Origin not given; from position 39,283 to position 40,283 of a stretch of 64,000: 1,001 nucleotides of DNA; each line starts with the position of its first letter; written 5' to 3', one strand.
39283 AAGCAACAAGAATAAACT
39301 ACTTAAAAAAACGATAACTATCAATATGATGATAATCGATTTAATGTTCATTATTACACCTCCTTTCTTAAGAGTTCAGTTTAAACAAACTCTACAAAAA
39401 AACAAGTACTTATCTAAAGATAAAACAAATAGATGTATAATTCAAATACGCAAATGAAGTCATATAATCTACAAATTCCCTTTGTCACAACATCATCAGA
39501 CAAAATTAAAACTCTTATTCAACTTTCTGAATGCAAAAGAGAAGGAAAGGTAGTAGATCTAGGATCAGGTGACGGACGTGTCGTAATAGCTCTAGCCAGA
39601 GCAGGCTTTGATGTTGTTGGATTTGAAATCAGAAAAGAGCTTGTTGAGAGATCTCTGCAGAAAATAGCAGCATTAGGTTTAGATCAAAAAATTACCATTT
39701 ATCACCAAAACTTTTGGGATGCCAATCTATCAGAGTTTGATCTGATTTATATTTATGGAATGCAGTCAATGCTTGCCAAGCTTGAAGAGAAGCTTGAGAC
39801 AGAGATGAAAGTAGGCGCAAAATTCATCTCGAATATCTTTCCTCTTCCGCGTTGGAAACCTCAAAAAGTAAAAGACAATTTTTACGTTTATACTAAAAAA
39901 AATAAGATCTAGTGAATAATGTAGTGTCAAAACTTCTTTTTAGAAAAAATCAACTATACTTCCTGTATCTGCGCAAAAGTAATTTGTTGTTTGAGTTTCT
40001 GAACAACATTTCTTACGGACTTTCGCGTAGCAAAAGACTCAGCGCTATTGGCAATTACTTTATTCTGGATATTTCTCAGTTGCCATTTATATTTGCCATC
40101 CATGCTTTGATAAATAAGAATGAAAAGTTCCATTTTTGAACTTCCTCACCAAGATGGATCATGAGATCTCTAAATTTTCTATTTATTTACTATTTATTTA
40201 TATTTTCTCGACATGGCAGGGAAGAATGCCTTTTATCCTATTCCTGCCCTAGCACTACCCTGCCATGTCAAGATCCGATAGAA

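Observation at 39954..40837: GC-rich islet: compact Rad52-like SSAP, a hairpin-dense 280-bp element and a DUF1508 mini-gene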

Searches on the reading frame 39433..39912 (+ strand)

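Call 4: search_protein_families(library=pfam, proteins=[window:39433-39912:+], max_evalue=1)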
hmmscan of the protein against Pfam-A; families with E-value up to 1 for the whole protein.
window:39433-39912:+ (159 aa): 20 families
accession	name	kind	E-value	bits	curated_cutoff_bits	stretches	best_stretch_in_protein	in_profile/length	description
PF13649.12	Methyltransf_25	-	2.2e-08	35.1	27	1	40-112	1-75/97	Methyltransferase domain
PF13489.12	Methyltransf_23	-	3.2e-08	33.9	27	1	29-107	14-87/164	Methyltransferase domain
PF13847.12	Methyltransf_31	-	4e-08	33.5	27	1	37-148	4-124/145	Methyltransferase domain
PF00398.26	RrnaAD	-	6.9e-07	29.1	24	1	24-120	18-96/263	Ribosomal RNA adenine dimethylase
PF08242.18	Methyltransf_12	-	6.2e-06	27.3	30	1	41-122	1-86/98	Methyltransferase domain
PF08241.18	Methyltransf_11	-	2.6e-05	25.2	21.2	1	41-117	1-76/95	Methyltransferase domain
PF02353.26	CMAS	-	3.5e-05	23.7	27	1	22-111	48-137/273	Mycolic acid cyclopropane synthetase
PF03848.20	TehB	-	0.0002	21.3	20.4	1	32-104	26-98/193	Tellurite resistance protein TehB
PF13679.12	Methyltransf_32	-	0.00024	21.5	27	1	25-94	13-89/143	Methyltransferase domain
PF05175.20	MTS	-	0.00026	21.1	23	1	29-105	24-102/170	Methyltransferase small domain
PF02390.23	Methyltransf_4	-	0.0003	20.8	24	1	40-84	5-51/173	Putative methyltransferase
PF12847.13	Methyltransf_18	-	0.0012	19.3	27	1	34-114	12-95/151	Methyltransferase domain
PF01135.25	PCMT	-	0.0017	18.6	20.3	1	21-88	57-128/210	Protein-L-isoaspartate(D-aspartate) O-methyltransferase (PCMT)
PF07757.19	AdoMet_MTase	-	0.007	17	27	1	34-69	59-94/115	Predicted AdoMet-dependent methyltransferase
PF07021.18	MetW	-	0.0073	16.4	21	1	35-133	12-107/193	Methionine biosynthesis protein MetW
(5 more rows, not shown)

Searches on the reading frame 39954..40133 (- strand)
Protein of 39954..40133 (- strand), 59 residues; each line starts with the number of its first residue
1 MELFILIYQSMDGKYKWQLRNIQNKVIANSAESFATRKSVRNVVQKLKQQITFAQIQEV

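Call 4: search_protein_families(library=pfam, proteins=[window:39954-40133:-], max_evalue=1)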
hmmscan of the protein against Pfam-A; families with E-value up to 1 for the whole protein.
window:39954-40133:- (59 aa): 2 families
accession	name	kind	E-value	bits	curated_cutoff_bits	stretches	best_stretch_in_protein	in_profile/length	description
PF07411.17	DUF1508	-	0.00055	20.2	22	1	12-56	3-46/48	Domain of unknown function (DUF1508)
PF10732.14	DUF2524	-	0.026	15.3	25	1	35-57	2-24/84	Protein of unknown function (DUF2524)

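Call 7: search_protein_families(library=phrogs, proteins=[window:39954-40133:-], max_evalue=1)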
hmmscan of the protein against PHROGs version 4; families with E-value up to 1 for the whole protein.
window:39954-40133:- (59 aa): 5 families
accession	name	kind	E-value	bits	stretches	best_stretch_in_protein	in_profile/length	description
phrog_1422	-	unknown function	2.3e-06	28.7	1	1-55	1-54/110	-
phrog_7996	-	unknown function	0.00034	21.3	1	12-57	24-70/258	-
phrog_7885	-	unknown function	0.055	14.4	1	28-56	42-72/83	-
phrog_18591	-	unknown function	0.091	13.4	1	3-56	107-160/168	-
phrog_11465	-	unknown function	0.21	12.4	1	5-40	4-39/193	-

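Call 8: search_protein_families(library=ncbifam, proteins=[window:39954-40133:-], max_evalue=1)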
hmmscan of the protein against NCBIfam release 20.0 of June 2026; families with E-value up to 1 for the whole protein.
window:39954-40133:- (59 aa): 1 family
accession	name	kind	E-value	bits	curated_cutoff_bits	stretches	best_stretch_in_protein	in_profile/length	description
NF041908.1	HVO_2922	equivalog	3.6e-07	30.1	90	1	7-55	5-53/54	HVO_2922 family protein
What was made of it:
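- On DUF1508 / YegP (PF07411): NF041908 scores 30.1 bits against a cut-off of 90 (call 8).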

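Call 82: find_homologous_proteins(query=window:39954-40133:-, max_evalue=0.001)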
Query window:39954-40133:- (59 aa): 2 proteins with E <= 0.001 among 2 candidates.
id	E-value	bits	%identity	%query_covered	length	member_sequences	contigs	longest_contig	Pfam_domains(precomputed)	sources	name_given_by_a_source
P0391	1.9e-29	116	100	100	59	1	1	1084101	-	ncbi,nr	ncbi:MAG: hypothetical protein KatS3mg089_0747 [Patescibacteria group bacterium]|nr:MAG: hypothetica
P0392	5.3e-27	109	92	100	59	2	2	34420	PF07411.18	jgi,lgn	jgi:uncharacterized protein YegP (UPF0339 family)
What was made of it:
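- On DUF1508 / YegP (PF07411): The 92%-identical P0392 carries PF07411.18 (call 82).
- Closest known: DUF1508 / YegP. Same: A 92%-identical protein is annotated YegP with PF07411 (call 82).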

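Call 110: search_protein_families(library=padloc, proteins=[window:39954-40133:-], max_evalue=0.01)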
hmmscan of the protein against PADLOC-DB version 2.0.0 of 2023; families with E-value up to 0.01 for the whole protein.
window:39954-40133:- (59 aa): 0 families
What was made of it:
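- Tried and rejected: PADLOC gave no specific match (call 110).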
